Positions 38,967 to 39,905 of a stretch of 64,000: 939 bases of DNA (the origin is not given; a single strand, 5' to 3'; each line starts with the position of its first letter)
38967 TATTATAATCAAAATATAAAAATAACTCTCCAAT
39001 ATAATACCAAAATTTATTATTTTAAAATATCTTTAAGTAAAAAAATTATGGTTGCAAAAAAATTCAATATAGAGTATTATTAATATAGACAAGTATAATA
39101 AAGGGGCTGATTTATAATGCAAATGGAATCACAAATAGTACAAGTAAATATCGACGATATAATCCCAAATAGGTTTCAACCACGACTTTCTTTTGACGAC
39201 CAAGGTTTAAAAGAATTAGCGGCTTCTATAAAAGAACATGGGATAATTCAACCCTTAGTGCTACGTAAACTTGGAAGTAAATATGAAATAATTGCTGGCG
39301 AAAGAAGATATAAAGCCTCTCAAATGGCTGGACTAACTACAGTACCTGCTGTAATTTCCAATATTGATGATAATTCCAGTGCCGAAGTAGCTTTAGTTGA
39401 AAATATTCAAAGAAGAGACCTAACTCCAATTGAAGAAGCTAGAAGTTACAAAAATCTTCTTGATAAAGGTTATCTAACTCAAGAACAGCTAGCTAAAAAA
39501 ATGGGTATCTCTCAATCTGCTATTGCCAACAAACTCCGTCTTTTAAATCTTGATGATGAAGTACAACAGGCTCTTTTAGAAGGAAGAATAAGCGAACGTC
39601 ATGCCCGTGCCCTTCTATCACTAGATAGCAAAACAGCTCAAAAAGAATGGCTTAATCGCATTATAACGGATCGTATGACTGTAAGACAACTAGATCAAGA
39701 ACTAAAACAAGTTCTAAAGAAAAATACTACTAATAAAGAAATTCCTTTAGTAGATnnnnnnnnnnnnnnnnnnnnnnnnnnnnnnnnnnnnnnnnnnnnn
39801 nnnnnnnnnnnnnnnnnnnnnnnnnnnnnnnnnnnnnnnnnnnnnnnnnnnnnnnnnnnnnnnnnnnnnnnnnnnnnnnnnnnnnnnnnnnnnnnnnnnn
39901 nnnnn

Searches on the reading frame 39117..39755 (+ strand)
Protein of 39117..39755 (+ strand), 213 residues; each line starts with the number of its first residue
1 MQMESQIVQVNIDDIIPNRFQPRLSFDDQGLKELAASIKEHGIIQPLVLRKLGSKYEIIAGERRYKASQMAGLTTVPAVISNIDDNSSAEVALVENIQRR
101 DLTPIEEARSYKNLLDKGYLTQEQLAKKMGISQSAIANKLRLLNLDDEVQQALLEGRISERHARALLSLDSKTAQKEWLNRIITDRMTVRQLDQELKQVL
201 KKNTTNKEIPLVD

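Call 22: search_solved_structures(query=window:39117-39755:+, max_evalue=1e-10, show_alignments=5)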
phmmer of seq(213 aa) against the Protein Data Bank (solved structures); distinct sequences matched with E-value up to 1e-10: 13.
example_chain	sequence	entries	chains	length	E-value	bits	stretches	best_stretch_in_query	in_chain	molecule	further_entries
7ng0_A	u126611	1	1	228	3.4e-58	200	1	7-201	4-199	Nucleoid occlusion protein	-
7nfu_A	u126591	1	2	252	4.2e-58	199.7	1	5-201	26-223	Nucleoid occlusion protein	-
6sdk_A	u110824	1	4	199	1.7e-53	184.7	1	7-199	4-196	Stage 0 sporulation protein J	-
7ol9_A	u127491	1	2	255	4.2e-51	176.8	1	5-202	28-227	Nucleoid occlusion protein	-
4umk_A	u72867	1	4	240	2.6e-49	171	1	5-201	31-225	PROBABLE CHROMOSOME-PARTITIONING PROTEIN PARB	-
1vz0_A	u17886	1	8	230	8e-49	169.4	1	7-194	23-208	Chromosome-partitioning protein Spo0J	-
7bnk_A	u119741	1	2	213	1.4e-45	158.8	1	7-198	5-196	ParB family protein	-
7bnr_A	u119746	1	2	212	9.4e-45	156.1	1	7-198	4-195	ParB family protein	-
7o0n_A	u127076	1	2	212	9.8e-45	156.1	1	7-198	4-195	ParB family protein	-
6t1f_A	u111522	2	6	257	1.5e-38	135.9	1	15-190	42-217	Chromosome-partitioning protein ParB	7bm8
6y93_A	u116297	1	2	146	8.2e-25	91.2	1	88-202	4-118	Nucleoid occlusion protein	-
6s6h_A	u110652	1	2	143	9.8e-18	68.1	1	89-191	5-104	Chromosome-partitioning protein ParB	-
8qa8_A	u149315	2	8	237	8.8e-16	61.7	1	8-161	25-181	Transcriptional repressor protein KorB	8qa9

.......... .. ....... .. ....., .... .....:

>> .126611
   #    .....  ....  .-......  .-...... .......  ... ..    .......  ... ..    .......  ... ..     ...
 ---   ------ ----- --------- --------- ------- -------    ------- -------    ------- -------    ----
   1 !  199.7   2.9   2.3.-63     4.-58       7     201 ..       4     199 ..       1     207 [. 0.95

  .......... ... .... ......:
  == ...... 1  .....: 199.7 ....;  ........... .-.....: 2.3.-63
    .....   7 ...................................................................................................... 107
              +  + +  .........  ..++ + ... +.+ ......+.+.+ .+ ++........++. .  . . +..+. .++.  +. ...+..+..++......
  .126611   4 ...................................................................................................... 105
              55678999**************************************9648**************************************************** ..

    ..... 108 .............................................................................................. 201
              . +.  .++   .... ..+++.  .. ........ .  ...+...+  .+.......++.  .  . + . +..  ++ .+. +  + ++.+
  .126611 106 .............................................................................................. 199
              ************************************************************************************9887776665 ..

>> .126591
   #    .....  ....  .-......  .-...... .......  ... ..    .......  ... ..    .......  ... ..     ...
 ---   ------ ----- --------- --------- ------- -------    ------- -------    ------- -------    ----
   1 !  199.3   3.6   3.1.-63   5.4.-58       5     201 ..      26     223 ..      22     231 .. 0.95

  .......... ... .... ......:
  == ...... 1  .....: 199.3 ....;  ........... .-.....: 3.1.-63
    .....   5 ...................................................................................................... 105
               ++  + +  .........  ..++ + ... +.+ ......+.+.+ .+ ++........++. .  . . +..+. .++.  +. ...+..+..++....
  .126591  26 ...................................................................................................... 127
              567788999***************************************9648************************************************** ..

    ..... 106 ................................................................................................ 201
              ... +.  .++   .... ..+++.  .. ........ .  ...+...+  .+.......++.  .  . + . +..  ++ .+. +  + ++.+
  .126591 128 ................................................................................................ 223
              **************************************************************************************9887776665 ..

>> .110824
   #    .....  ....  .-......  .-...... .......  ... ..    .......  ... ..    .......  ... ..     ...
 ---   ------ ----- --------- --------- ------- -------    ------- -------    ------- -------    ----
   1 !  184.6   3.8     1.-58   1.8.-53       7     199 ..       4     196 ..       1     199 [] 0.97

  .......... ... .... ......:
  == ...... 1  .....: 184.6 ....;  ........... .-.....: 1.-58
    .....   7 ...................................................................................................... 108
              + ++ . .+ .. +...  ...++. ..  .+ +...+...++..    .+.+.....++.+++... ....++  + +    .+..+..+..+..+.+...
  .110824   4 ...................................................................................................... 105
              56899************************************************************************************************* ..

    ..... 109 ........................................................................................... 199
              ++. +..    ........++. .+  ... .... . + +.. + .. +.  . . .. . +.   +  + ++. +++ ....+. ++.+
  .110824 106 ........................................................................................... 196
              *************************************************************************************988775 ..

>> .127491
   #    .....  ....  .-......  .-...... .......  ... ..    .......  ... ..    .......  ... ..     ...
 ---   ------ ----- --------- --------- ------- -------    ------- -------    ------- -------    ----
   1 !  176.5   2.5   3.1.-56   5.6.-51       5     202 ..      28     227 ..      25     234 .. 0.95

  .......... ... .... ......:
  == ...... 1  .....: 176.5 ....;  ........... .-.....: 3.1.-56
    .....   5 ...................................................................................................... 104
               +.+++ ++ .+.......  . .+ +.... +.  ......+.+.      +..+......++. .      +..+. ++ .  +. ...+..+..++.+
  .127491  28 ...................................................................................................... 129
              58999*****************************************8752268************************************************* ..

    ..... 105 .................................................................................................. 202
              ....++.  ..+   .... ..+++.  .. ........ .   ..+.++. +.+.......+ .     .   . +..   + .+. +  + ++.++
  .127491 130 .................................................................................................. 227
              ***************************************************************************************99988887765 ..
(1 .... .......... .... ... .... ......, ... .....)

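Call 60: search_protein_families(library=ncbifam, proteins=[window:39117-39722:+], max_evalue=1e-10)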
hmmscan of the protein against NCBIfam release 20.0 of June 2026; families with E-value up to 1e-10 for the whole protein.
seq(202 aa): 5 families
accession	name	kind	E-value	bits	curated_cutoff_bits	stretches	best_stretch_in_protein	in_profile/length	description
TIGR04285.1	nucleoid_noc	exception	2e-82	276.4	315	1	6-200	1-195/255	nucleoid occlusion protein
TIGR00180.1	parB_part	domain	1.5e-56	191.1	58.45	1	4-182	2-185/186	ParB/RepB/Spo0J family partition protein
TIGR03734.1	PRTRC_parB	hypoth_equivalog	6.8e-40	137.1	278.6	1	21-201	7-191/555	PRTRC system ParB family protein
TIGR03454.1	partition_RepB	equivalog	1.8e-18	67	201.5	1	5-142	62-200/325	plasmid partitioning protein RepB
NF010406.0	PRK13832.1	subfamily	3.6e-16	58.8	640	1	26-177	24-177/578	plasmid partitioning protein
